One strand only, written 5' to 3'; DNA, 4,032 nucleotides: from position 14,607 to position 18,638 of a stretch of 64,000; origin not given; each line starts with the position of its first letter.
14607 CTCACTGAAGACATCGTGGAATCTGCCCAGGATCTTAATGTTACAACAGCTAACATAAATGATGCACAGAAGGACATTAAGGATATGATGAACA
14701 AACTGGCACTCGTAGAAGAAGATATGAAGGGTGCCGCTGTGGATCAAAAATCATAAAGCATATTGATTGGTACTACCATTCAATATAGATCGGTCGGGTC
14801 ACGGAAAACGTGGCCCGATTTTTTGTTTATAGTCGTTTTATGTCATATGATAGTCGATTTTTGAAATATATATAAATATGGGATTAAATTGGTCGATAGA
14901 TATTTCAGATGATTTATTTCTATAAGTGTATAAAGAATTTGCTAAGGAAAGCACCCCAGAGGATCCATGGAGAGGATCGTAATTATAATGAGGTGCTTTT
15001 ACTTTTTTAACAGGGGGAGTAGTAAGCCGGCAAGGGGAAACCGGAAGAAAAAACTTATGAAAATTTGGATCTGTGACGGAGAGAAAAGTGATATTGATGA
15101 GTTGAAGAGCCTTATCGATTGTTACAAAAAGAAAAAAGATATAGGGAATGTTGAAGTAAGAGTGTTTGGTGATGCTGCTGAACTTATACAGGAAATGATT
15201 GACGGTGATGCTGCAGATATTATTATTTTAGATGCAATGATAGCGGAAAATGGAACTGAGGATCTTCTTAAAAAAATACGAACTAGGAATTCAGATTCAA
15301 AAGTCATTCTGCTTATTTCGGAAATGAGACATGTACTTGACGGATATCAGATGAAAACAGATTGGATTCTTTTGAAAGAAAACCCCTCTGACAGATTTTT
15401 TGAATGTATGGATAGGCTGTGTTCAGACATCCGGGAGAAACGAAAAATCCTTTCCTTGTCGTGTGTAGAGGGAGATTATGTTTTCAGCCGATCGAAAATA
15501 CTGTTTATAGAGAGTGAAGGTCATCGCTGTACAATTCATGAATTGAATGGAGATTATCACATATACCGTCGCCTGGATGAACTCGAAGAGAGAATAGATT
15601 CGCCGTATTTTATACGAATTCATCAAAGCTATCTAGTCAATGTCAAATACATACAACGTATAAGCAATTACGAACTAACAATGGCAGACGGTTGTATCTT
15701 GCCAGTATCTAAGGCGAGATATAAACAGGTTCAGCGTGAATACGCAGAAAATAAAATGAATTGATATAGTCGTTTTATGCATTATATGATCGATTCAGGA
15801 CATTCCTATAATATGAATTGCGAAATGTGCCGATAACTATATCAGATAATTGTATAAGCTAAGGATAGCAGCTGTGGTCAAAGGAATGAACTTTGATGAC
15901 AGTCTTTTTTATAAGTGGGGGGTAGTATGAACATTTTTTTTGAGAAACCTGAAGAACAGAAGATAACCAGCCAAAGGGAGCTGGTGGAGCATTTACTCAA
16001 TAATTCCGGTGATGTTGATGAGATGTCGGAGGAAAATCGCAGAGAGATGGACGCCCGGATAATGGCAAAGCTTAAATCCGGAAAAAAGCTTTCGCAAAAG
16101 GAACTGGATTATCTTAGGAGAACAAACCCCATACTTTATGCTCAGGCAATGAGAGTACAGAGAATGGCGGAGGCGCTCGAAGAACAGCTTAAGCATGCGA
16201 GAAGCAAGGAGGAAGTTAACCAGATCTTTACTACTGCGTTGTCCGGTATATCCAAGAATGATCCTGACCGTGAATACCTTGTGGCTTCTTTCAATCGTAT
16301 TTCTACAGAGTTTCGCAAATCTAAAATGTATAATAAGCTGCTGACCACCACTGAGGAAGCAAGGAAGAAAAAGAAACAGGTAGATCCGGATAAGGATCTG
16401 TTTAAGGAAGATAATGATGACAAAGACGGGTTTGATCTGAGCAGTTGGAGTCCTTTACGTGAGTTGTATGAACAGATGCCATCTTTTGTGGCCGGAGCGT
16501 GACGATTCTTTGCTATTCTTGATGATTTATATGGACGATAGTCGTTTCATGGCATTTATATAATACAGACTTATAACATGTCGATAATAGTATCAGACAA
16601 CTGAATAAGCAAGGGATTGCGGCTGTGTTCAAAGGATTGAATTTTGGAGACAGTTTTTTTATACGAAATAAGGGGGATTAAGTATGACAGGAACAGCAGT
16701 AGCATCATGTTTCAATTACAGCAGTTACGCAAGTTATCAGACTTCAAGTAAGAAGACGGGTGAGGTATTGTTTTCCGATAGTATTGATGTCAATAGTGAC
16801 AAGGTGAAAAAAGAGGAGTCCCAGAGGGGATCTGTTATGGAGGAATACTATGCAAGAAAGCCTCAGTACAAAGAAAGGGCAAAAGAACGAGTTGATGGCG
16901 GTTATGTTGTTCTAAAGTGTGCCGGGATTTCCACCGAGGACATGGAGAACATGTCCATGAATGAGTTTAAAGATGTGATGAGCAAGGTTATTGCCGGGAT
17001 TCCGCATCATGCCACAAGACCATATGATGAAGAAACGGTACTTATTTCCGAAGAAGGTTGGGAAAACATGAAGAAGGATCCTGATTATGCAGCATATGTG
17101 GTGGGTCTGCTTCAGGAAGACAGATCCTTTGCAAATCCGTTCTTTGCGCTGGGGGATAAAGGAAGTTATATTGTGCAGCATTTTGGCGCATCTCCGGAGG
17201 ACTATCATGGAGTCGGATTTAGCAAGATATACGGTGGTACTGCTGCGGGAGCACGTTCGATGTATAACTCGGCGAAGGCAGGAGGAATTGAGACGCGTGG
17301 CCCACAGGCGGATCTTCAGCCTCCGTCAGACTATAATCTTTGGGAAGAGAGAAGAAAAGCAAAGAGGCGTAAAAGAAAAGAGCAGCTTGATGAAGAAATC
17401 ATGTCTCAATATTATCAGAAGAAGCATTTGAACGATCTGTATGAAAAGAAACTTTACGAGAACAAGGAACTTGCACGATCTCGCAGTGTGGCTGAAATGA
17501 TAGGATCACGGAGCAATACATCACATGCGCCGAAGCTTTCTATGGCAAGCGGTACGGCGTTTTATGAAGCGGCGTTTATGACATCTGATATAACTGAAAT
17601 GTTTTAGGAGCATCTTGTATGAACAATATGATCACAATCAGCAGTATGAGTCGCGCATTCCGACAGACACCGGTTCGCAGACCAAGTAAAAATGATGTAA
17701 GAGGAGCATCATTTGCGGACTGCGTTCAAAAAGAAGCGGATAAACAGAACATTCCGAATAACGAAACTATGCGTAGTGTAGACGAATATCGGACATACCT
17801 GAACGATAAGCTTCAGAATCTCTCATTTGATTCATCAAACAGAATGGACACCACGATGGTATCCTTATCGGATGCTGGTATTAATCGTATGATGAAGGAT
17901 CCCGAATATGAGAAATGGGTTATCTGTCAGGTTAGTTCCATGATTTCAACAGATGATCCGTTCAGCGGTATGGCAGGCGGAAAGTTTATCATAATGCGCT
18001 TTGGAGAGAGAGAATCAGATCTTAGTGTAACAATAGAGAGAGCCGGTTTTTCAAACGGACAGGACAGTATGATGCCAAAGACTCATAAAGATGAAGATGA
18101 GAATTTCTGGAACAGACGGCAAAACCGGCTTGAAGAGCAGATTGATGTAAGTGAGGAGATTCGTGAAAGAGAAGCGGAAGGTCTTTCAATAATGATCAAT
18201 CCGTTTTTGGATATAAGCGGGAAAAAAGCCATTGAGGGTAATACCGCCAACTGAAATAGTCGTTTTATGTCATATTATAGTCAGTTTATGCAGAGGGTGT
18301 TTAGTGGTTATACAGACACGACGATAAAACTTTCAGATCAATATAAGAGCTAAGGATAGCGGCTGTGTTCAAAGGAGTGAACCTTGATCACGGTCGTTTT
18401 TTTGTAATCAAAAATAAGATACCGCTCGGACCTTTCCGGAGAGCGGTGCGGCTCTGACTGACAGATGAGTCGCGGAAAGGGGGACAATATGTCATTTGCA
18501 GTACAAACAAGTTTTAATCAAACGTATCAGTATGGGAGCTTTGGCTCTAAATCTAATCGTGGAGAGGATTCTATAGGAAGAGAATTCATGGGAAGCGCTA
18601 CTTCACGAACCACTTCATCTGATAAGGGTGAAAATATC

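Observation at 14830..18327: A second operator class (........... x2, 21-bp phase) precedes an orphan LytTR regulator and three downstream genes, suggesting a two-tier cascade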

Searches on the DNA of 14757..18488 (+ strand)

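Call 15: search_dna_similar(query=window:14757-18488:+, collection=plasmids, mode=distant)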
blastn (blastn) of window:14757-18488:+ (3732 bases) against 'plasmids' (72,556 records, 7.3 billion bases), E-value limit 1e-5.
No match.
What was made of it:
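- Tried and rejected: Plasmid collection, distant DNA search with the whole region: no match (call 15).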

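Call 52: build_rna_model(alignment_id=A4, structure=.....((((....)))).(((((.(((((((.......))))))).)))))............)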
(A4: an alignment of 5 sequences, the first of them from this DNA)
Model R1 built from alignment A4 (5 sequences, 63 columns); structure: as given.
model positions 63; base pairs 16; branch points 1; effective number of sequences 2.96; information 0.889 bits per position. Calibrated on 0.2 Mb of random sequence (short: E-values are rough).
structure used (alignment columns):
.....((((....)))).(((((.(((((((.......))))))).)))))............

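Call 53: search_with_rna_model(model_id=R1, sources=[window, L001, L002, L003, L004, L005, L006, L007, L008, L009, L010, L011, L012, L013, L014, L015, L016, L017, L018, L019, L020, L021, L022, L023, L024, L025, L026, L027, L028, L029, L030, L031, L032, L033, L034, L035, L036, L037, L038, L039, L040, L041, L042, L043, L044, L045, L046, L047, L048, L049, L050, L051, L052, L053, L054, L055, L056, L057, L058, L059, L060, L061, L062, L063, L064, L065, L066, L067, L068, L069, L070, L071, L072, L073, L074, L075, L076, L077, L078, L079, L080, L081, L082, L083], max_evalue=1, make_alignment=true)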
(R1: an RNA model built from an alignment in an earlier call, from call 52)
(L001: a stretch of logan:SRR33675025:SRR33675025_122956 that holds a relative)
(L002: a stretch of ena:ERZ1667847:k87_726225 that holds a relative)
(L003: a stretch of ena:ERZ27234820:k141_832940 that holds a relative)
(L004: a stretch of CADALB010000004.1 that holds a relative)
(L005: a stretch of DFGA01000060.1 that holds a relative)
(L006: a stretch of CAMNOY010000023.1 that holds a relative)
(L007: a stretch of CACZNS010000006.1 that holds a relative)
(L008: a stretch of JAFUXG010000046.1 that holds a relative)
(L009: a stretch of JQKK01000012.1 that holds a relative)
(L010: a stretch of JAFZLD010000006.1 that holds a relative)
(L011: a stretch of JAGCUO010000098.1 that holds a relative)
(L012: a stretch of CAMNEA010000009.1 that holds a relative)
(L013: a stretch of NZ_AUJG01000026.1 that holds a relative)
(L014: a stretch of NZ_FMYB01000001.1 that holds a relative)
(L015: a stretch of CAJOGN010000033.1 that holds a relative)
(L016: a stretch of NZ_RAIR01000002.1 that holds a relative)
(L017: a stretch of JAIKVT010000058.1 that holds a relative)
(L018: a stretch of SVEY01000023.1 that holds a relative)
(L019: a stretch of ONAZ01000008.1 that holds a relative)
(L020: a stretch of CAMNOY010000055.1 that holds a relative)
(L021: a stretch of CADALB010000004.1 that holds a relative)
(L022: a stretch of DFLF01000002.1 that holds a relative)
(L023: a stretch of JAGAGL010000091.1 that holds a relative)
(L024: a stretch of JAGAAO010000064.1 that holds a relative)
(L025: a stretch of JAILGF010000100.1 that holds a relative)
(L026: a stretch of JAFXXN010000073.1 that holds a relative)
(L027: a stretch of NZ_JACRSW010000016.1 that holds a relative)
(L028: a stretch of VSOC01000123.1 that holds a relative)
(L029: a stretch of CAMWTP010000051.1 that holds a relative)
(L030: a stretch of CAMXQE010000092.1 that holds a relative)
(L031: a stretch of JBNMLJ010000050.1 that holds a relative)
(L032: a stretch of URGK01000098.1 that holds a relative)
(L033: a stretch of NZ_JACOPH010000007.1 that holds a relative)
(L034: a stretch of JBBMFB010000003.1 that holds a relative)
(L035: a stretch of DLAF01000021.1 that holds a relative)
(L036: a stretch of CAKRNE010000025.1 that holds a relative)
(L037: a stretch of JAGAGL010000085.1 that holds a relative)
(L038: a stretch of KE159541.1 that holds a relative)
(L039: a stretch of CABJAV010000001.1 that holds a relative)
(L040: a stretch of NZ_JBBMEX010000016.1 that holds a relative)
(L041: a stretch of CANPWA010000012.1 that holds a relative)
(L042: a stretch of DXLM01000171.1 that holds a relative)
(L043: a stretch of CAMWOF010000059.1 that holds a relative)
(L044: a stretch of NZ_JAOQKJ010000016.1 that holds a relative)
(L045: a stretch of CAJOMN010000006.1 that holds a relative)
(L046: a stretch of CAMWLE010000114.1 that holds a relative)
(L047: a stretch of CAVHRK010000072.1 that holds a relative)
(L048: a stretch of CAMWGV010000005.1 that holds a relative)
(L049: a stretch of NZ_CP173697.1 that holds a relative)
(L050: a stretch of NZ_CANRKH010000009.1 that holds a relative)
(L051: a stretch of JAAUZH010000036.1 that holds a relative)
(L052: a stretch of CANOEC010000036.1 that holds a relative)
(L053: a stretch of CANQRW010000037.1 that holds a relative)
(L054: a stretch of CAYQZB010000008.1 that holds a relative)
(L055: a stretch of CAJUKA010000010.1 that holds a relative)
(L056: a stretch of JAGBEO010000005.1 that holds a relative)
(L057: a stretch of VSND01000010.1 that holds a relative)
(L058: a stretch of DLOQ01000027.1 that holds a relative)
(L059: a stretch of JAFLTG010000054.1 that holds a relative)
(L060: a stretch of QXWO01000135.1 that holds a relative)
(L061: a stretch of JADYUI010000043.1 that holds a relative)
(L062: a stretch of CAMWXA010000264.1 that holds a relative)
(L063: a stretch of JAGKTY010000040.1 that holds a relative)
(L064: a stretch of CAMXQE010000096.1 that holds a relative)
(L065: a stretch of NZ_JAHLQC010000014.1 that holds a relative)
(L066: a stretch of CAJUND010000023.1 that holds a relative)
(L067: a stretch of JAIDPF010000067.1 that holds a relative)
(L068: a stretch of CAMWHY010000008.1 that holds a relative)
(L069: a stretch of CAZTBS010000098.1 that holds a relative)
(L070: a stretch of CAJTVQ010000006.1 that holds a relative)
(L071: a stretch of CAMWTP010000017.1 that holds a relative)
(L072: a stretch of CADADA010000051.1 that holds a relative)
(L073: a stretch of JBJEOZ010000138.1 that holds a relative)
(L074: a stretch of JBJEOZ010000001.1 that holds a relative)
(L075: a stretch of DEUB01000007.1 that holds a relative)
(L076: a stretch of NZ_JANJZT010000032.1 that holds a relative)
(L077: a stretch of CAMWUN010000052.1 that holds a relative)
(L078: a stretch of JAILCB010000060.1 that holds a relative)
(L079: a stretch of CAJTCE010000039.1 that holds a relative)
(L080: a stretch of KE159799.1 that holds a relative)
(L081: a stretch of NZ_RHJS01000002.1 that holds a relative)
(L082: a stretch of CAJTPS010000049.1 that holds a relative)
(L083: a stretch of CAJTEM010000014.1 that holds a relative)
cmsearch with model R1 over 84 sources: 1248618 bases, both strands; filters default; matches with E-value up to 1: 36.
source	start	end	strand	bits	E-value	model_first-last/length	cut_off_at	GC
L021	12081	12143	+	83.2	1.6e-22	1-63/63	no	0.43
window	15853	15915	+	82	4.1e-22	1-63/63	no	0.35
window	18344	18406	+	80.7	1.1e-21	1-63/63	no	0.43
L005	11569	11631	+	80.7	1.1e-21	1-63/63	no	0.43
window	16604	16666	+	80.3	1.4e-21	1-63/63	no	0.37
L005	10797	10859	+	79.1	3.4e-21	1-63/63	no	0.38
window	20711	20773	+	77.1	1.4e-20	1-63/63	no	0.4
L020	12081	12143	+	76.4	2.4e-20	1-63/63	no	0.43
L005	13936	13998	+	73.5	2.2e-19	1-63/63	no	0.41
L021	14636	14698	+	70.8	1.5e-18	1-63/63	no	0.4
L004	11386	11448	+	70.5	2e-18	1-63/63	no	0.44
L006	9586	9648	+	70.5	2e-18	1-63/63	no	0.44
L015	198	271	+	35.7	2.6e-07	1-63/63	no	0.32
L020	8262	8324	+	35.4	3.3e-07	1-63/63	no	0.41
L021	8262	8324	+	35.4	3.3e-07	1-63/63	no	0.41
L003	2426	2488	+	35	4.5e-07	1-63/63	no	0.33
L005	18192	18253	+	34.8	5.3e-07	1-63/63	no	0.37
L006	12889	12948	+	30.8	9.9e-06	1-63/63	no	0.35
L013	2323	2389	+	30.3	1.4e-05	1-63/63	no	0.37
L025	2781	2847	+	28.2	6.9e-05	1-63/63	no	0.42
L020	7087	7155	+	27.7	9.7e-05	1-63/63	no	0.38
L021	7087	7155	+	27.7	9.7e-05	1-63/63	no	0.38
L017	10022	10080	+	24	0.0014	1-63/63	no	0.37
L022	6420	6478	+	24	0.0014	1-63/63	no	0.37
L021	14642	14696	-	23.1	0.0029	1-63/63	no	0.38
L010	12631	12702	+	22.7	0.0039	1-63/63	no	0.38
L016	4432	4498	+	21.9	0.0069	1-63/63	no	0.34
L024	4431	4497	+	21.9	0.0069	1-63/63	no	0.34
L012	10906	10972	+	20.5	0.019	1-63/63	no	0.36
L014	15232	15298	+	20.5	0.019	1-63/63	no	0.36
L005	13942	13995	-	17.1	0.24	1-63/63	no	0.41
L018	16544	16607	+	16.8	0.3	1-63/63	no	0.33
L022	8412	8475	+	16.8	0.3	1-63/63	no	0.33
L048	2924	2982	+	16.6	0.33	1-63/63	no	0.31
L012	12355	12422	+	15.5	0.74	1-63/63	no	0.43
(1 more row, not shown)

Alignment A5: 36 matches aligned to the model, 93 columns, each read 5' to 3' on its own strand. Consensus structure (alignment columns), stored with it:
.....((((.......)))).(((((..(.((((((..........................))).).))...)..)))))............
